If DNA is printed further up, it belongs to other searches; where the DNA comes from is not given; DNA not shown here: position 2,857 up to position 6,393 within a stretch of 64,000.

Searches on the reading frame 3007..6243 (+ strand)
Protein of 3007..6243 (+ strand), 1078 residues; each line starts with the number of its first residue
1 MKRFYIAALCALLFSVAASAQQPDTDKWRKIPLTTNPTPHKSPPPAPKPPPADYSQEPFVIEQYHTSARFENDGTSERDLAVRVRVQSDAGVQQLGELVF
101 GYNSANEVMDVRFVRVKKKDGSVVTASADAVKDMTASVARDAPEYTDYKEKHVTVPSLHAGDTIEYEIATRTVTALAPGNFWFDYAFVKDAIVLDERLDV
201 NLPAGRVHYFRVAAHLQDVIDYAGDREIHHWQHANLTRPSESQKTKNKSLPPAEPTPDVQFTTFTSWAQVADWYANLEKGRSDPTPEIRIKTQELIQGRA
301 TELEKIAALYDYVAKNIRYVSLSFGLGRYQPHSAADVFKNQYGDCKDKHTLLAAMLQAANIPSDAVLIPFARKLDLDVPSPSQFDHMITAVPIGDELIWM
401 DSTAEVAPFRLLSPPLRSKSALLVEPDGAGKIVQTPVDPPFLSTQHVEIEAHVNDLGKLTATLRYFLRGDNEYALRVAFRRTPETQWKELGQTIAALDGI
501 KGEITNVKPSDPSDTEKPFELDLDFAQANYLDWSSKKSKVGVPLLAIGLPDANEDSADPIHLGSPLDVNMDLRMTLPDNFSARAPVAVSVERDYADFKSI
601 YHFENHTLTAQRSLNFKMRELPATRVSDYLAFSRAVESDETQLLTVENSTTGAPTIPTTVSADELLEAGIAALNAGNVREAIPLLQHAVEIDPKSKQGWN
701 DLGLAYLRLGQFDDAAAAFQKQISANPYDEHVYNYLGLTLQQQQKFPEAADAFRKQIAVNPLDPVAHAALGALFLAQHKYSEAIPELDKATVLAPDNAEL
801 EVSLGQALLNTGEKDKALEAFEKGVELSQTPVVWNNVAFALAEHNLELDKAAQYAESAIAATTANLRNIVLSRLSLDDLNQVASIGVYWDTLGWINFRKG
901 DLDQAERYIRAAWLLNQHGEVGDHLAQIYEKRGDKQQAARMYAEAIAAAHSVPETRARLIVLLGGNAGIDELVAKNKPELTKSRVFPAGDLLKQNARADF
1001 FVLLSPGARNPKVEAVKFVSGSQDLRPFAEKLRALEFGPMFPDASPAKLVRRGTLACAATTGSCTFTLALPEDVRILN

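Call 75: search_protein_families(library=pfam, proteins=[window:3007-6243:+], max_evalue=0.00001)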
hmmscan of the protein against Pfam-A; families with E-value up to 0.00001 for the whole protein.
window:3007-6243:+ (1078 aa): 17 families
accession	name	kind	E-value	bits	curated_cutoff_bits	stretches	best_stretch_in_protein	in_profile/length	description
PF12969.12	DUF3857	-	5.4e-30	105.1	24.6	1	72-237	1-167/170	Domain of Unknown Function with PDB structure (DUF3857)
PF07719.23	TPR_2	-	1.7e-28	96.8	27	0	698-726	3-31/34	Tetratricopeptide repeat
PF00515.34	TPR_1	-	1.7e-23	81.9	27.8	0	698-726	3-31/34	Tetratricopeptide repeat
PF13181.12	TPR_8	-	1.6e-20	71.9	25.7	0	699-727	4-32/34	Tetratricopeptide repeat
PF13428.12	TPR_14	-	3.5e-20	70.9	23.5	0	698-737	3-42/44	Tetratricopeptide repeat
PF13432.12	TPR_16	-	5.1e-20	72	32.7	2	666-729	1-64/65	Tetratricopeptide repeat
PF14559.12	TPR_19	-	2.8e-15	56.8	25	2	673-732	2-61/68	Tetratricopeptide repeat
PF13431.12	TPR_17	-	5.9e-15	54.7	24.4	0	684-715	1-32/34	Tetratricopeptide repeat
PF13176.12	TPR_7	-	1.5e-13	50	27.9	0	924-950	4-30/36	Tetratricopeptide repeat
PF13424.12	TPR_12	-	9.4e-12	45.4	30.1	0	699-755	6-70/77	Tetratricopeptide repeat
PF13414.12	TPR_11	-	3.8e-11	42.9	26.8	0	676-710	8-42/42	TPR repeat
PF01841.26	Transglut_core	-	5.1e-10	40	23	1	292-364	4-73/108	Transglutaminase-like superfamily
PF13371.12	TPR_9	-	9.8e-10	38.8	35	0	692-732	25-65/73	Tetratricopeptide repeat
PF23914.1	TPR_CcmH_CycH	-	1.3e-09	38.5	42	0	750-820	36-106/158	Cytochrome c-type biogenesis protein H TPR domain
PF13174.12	TPR_6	-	2.3e-09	37.7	26.3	0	702-721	6-25/33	Tetratricopeptide repeat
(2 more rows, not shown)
